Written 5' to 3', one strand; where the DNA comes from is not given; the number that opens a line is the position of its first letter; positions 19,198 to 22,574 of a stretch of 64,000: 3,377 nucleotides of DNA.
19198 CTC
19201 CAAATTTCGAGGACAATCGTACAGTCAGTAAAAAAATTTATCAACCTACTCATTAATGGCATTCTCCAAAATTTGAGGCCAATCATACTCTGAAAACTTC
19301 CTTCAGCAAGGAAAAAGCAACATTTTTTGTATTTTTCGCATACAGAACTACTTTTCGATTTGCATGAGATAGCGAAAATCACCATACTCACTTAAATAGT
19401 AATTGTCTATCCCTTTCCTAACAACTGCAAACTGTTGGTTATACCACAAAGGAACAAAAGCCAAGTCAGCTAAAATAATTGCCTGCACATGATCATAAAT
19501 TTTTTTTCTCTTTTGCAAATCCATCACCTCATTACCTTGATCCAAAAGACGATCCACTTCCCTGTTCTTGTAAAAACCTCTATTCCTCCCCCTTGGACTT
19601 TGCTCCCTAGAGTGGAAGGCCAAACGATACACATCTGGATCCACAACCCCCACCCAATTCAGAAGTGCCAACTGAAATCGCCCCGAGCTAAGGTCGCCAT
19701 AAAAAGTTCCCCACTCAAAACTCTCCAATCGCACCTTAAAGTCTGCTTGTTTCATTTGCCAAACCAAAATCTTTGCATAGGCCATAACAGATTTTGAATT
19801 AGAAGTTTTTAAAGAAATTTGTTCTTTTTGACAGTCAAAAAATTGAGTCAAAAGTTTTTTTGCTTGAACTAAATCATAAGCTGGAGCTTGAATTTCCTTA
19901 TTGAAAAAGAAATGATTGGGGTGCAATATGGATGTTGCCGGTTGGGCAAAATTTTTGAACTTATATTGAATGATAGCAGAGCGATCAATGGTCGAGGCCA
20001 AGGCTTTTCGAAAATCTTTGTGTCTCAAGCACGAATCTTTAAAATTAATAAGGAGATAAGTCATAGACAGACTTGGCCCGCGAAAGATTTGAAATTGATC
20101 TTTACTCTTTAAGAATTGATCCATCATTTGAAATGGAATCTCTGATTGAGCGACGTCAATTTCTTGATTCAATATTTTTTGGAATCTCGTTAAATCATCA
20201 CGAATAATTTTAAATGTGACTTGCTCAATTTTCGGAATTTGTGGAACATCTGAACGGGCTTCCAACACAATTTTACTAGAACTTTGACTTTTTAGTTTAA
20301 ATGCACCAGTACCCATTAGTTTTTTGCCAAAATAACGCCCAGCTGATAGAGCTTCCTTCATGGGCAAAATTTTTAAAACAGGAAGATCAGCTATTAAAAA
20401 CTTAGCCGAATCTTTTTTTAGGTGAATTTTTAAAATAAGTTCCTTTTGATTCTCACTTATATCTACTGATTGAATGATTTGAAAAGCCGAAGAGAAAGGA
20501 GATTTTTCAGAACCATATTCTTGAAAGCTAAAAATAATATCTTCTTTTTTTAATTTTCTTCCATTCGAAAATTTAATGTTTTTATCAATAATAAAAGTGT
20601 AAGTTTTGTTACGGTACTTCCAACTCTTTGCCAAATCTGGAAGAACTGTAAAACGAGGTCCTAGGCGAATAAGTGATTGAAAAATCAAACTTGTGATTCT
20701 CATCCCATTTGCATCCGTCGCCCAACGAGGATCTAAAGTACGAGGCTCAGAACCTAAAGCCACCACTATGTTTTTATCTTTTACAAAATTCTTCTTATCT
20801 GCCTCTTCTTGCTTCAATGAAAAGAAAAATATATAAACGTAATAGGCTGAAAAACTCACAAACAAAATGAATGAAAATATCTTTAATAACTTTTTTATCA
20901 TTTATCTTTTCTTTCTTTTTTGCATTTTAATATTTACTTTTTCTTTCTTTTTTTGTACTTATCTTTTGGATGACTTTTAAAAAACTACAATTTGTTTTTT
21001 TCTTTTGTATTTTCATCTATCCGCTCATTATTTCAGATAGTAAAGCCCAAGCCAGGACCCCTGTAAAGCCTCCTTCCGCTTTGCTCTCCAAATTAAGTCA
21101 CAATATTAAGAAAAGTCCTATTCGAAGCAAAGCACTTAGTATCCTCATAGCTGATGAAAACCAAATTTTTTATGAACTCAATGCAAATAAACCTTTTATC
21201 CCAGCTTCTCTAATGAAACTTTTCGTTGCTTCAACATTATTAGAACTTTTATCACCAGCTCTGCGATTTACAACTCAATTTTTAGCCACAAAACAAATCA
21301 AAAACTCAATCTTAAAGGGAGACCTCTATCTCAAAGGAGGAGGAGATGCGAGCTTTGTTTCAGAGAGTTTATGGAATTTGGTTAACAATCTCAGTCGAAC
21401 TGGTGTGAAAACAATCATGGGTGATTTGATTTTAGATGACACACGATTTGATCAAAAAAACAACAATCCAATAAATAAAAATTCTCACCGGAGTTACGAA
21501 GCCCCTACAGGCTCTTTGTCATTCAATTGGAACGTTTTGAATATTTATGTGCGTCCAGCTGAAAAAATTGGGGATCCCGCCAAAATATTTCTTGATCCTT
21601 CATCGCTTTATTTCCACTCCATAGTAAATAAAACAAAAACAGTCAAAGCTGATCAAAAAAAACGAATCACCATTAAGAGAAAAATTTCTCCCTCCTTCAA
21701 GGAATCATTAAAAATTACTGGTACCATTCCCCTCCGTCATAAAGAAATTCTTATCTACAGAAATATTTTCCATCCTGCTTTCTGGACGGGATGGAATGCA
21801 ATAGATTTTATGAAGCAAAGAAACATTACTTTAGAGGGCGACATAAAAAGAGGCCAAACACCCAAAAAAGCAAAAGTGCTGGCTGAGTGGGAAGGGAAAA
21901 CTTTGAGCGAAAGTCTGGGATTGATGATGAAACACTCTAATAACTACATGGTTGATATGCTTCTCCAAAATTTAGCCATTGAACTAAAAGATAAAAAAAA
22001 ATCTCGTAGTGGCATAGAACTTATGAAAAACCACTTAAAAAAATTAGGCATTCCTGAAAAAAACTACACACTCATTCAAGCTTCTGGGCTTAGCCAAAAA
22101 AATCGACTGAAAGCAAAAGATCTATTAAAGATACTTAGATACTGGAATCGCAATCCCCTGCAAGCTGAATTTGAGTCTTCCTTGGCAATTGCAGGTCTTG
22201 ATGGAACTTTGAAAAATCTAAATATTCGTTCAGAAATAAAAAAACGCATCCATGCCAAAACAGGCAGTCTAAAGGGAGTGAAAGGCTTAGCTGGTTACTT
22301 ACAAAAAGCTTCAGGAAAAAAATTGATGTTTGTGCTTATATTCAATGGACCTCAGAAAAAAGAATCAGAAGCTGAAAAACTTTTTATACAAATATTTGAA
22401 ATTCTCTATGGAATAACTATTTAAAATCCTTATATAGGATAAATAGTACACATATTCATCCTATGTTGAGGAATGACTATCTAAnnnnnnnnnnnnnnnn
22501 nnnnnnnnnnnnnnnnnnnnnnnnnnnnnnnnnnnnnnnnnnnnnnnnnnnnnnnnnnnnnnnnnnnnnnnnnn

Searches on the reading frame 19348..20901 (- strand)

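Call 49: search_protein_families(library=pfam, proteins=[window:19348-20901:-], max_evalue=0.00001)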
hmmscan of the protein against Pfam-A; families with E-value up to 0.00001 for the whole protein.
window:19348-20901:- (517 aa): 1 family
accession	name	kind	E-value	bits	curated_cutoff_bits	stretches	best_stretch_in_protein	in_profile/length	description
PF00496.27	SBP_bac_5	-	1.3e-56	192.7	32.4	1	86-425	2-355/368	Bacterial extracellular solute-binding proteins, family 5 Middle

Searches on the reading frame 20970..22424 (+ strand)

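Call 49: search_protein_families(library=pfam, proteins=[window:20970-22424:+], max_evalue=0.00001)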
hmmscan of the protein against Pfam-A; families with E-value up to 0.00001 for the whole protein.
window:20970-22424:+ (484 aa): 2 families
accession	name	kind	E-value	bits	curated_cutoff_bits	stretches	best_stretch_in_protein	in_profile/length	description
PF02113.21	Peptidase_S13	-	7.8e-83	279.1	22.8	1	54-467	19-431/444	D-Ala-D-Ala carboxypeptidase 3 (S13) family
PF13354.11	Beta-lactamase2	-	2.1e-07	31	22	0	285-455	49-211/214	Beta-lactamase enzyme family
